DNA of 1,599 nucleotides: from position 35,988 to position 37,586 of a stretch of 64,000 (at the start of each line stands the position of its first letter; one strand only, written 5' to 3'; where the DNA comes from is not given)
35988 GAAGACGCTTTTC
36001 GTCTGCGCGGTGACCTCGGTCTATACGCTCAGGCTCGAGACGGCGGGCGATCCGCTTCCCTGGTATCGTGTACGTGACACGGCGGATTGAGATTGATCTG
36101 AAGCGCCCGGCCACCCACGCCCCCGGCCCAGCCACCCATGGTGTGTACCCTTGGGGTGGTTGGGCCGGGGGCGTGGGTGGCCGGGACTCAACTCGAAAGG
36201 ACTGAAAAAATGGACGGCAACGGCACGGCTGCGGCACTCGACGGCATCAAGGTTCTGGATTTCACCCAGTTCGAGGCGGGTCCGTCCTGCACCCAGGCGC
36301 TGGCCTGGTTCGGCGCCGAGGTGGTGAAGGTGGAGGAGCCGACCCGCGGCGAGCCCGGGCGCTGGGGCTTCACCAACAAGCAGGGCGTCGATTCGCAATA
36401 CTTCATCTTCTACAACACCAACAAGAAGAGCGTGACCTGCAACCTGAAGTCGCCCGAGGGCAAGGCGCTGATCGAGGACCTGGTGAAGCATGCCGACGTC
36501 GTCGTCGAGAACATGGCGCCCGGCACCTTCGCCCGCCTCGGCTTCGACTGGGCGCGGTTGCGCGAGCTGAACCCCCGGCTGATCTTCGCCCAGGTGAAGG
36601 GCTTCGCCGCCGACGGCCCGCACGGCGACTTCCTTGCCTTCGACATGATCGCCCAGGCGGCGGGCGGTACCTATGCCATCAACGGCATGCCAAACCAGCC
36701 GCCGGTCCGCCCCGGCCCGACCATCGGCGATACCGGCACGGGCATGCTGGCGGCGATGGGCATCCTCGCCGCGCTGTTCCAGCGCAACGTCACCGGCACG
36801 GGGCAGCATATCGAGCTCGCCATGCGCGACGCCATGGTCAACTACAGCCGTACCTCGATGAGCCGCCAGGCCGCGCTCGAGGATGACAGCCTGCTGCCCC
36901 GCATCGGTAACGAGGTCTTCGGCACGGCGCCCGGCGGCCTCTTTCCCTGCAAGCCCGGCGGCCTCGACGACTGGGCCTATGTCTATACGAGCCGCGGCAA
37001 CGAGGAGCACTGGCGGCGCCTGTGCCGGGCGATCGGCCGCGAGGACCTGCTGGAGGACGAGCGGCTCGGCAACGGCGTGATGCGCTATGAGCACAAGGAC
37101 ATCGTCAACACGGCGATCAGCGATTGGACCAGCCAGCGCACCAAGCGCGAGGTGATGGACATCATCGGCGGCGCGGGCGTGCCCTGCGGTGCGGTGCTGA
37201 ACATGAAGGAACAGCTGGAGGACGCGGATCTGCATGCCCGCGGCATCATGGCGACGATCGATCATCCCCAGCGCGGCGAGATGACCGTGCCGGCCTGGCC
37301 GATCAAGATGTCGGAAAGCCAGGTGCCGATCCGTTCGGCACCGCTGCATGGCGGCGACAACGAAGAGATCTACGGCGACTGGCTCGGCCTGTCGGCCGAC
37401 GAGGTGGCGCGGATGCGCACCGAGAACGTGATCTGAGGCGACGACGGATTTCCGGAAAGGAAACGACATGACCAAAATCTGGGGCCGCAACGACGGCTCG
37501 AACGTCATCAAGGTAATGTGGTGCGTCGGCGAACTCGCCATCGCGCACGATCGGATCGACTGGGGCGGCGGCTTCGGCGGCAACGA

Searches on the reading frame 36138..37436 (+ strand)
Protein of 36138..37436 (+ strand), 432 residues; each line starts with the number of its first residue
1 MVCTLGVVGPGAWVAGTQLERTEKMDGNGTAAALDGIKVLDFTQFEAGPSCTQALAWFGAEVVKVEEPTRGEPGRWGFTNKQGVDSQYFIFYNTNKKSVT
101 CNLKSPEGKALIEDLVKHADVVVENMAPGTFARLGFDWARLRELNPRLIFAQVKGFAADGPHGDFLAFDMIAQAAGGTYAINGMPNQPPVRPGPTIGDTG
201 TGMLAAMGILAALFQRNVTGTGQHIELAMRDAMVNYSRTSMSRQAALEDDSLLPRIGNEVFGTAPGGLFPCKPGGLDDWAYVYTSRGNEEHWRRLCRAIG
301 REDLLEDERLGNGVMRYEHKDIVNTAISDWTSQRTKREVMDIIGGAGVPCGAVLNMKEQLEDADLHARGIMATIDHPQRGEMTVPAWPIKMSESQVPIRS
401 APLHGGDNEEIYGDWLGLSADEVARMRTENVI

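Call 47: search_protein_families(library=ncbifam, proteins=[window:36138-37436:+], max_evalue=1e-10)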
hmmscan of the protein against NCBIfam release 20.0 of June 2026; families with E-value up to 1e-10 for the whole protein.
window:36138-37436:+ (432 aa): 7 families
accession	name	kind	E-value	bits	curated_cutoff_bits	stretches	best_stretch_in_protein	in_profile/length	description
NF003809.0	PRK05398.1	subfamily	5.9e-116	387.4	442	1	32-432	3-416/416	formyl-CoA transferase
TIGR03253.1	oxalate_frc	equivalog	8.3e-110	367.3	504.2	1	32-432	2-416/416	formyl-CoA transferase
NF041294.1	Scnl_mescCoAtase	equivalog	4.9e-69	233.3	700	1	32-411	2-379/381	succinyl-CoA:mesaconate CoA-transferase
NF052585.1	SucGlutTfsCaiB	equivalog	5.6e-61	206.3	750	1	32-412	6-385/394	succinate--glutarate CoA-transferase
NF008511.0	PRK11430.1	equivalog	5.2e-57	193.7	522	1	28-397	4-359/381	CoA:oxalate CoA-transferase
NF002914.1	PRK03525.1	equivalog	7.8e-34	117.3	413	1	33-429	9-394/400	L-carnitine CoA-transferase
TIGR04253.1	mesacon_CoA_iso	equivalog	2.2e-22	79.6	725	1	34-431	3-399/403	2-methylfumaryl-CoA isomerase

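Call 68: find_homologous_proteins(query=window:36138-37433:+, max_evalue=1e-100)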
Query window:36138-37433:+ (432 aa): 4921 proteins with E <= 1e-100 among 8000 candidates; the best 120 are listed.
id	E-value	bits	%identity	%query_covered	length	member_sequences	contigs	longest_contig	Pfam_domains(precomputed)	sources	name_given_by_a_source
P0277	7.8e-275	929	98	94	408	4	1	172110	PF02515.23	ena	-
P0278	1.2e-225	767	79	94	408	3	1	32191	PF02515.23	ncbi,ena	-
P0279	4.6e-225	765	78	94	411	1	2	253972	PF02515.23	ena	-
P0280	2.1e-224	763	78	94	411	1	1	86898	PF02515.23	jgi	jgi:formyl-CoA transferase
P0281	9.2e-224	761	80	94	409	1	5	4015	PF02515.23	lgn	-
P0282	1.3e-223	761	79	94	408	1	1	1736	PF02515.23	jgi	jgi:formyl-CoA transferase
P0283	3.2e-222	756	78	94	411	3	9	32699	PF02515.23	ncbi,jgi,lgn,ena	-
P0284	2.2e-220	750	79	94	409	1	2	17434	PF02515.23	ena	-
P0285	6.9e-220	748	78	94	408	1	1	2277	PF02515.23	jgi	jgi:formyl-CoA transferase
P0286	2.0e-219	747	77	94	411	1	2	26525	PF02515.23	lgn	-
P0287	3.6e-219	746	76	94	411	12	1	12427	PF02515.23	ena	-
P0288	7.8e-219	745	76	94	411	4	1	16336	PF02515.23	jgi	jgi:formyl-CoA transferase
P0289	8.6e-219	745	76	94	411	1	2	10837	PF02515.23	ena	-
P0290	1.1e-218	744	78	94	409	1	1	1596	PF02515.23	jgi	-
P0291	1.3e-218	744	78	94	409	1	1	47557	PF02515.23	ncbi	-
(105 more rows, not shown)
